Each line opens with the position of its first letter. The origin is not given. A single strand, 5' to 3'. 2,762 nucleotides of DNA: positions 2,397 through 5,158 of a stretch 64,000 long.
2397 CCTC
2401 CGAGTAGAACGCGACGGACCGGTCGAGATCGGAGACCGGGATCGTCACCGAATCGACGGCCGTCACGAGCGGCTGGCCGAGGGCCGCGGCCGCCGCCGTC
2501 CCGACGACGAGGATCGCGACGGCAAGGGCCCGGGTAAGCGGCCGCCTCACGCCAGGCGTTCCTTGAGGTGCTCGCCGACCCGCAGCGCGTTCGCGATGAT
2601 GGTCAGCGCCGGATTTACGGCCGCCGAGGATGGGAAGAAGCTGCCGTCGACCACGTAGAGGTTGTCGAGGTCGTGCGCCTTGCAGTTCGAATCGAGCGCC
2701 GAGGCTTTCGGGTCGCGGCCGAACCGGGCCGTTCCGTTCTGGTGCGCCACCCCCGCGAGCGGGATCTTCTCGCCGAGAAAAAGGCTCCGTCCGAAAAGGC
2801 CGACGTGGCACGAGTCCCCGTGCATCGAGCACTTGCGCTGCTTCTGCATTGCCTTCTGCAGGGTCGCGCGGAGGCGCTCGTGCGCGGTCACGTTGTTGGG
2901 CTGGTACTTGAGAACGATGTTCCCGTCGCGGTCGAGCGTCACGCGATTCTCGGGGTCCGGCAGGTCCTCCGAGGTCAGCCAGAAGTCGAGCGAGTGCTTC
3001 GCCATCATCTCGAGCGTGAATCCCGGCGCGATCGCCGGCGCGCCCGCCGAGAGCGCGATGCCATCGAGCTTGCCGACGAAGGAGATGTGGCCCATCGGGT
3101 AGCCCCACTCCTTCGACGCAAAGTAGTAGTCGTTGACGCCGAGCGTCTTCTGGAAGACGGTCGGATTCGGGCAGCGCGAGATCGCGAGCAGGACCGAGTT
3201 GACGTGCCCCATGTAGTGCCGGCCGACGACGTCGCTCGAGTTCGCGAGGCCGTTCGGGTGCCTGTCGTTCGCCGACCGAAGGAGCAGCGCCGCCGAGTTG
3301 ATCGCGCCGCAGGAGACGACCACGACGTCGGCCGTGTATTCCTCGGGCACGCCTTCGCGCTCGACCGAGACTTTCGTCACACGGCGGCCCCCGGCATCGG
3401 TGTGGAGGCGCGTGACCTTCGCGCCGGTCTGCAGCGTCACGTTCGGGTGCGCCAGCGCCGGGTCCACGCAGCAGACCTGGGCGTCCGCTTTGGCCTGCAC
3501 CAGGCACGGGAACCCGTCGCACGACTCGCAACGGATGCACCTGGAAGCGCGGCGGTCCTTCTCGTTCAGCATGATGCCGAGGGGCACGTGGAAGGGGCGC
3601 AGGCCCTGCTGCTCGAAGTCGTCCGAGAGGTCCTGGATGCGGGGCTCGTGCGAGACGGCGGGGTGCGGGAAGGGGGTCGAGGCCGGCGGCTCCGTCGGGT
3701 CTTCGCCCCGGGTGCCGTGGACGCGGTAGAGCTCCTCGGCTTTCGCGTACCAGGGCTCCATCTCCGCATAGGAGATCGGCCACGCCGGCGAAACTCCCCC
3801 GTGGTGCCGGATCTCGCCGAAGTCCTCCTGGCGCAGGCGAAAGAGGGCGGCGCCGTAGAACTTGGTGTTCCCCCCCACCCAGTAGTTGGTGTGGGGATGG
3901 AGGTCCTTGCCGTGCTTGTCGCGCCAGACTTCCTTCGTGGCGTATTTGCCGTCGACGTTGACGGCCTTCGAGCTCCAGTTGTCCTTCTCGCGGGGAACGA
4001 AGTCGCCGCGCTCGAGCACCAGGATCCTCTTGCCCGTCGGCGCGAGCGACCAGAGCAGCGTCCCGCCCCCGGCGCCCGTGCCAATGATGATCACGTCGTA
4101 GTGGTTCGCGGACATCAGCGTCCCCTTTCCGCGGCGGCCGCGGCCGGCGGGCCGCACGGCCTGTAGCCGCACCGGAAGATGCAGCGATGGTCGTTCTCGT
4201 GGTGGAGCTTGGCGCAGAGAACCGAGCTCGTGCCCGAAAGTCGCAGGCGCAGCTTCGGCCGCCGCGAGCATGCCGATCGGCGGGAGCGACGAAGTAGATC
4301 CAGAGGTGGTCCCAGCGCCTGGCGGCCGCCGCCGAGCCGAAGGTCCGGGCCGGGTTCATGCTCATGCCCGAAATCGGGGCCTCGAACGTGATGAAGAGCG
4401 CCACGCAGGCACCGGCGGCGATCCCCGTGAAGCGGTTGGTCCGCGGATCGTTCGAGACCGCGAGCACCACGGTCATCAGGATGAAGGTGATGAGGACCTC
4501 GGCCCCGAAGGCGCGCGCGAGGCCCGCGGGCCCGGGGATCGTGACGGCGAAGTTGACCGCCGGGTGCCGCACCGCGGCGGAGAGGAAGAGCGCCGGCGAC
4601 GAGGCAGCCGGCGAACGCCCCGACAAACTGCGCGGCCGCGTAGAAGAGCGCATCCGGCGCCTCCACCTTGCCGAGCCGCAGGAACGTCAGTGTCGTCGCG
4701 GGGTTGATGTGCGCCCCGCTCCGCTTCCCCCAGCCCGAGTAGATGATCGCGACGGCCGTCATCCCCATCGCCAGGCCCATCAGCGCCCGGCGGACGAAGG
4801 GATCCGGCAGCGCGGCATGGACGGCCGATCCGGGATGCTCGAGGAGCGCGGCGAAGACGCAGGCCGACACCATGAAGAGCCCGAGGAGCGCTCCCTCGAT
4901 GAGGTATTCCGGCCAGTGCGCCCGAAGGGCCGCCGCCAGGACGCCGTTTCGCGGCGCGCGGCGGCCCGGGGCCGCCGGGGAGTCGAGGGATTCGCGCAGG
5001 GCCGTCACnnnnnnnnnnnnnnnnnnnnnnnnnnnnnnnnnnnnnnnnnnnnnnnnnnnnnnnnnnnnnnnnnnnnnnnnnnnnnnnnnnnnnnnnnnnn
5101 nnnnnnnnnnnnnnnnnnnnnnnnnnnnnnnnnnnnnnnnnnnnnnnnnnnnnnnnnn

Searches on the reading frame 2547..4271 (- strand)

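Call 64: search_protein_families(library=pfam, proteins=[window:2547-4271:-], max_evalue=0.001)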
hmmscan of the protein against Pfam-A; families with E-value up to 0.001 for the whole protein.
window:2547-4271:- (574 aa): 5 families
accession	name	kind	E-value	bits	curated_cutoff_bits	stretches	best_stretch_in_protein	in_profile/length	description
PF05199.19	GMC_oxred_C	-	1.1e-18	68.5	24.6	1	438-562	1-139/139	GMC oxidoreductase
PF00732.25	GMC_oxred_N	-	6.3e-11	42.9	23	1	231-353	97-213/218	GMC oxidoreductase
PF01266.30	DAO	-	4.6e-07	30.1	27.9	0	59-164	1-94/353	FAD dependent oxidoreductase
PF00890.30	FAD_binding_2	-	8.9e-05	22.3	20.4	0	272-328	152-207/414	FAD binding domain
PF07992.20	Pyr_redox_2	-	0.00037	20.4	26.1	0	272-332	192-245/291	Pyridine nucleotide-disulphide oxidoreductase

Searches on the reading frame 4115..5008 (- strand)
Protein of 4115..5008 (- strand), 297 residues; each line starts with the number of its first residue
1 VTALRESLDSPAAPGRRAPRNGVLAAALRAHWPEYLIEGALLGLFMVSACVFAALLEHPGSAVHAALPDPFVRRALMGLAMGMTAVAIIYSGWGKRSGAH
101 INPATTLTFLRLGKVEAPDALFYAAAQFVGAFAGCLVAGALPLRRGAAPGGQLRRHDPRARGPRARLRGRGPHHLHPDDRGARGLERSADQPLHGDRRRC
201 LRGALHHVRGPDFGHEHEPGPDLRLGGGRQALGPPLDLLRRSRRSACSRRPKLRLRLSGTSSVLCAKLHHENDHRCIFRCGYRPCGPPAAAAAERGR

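Call 64: search_protein_families(library=pfam, proteins=[window:4115-5008:-], max_evalue=0.001)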
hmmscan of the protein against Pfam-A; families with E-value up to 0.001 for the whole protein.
window:4115-5008:- (297 aa): 1 family
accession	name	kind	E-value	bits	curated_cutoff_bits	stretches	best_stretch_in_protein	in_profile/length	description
PF00230.25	MIP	-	7.4e-12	46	25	1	66-138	40-106/222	Major intrinsic protein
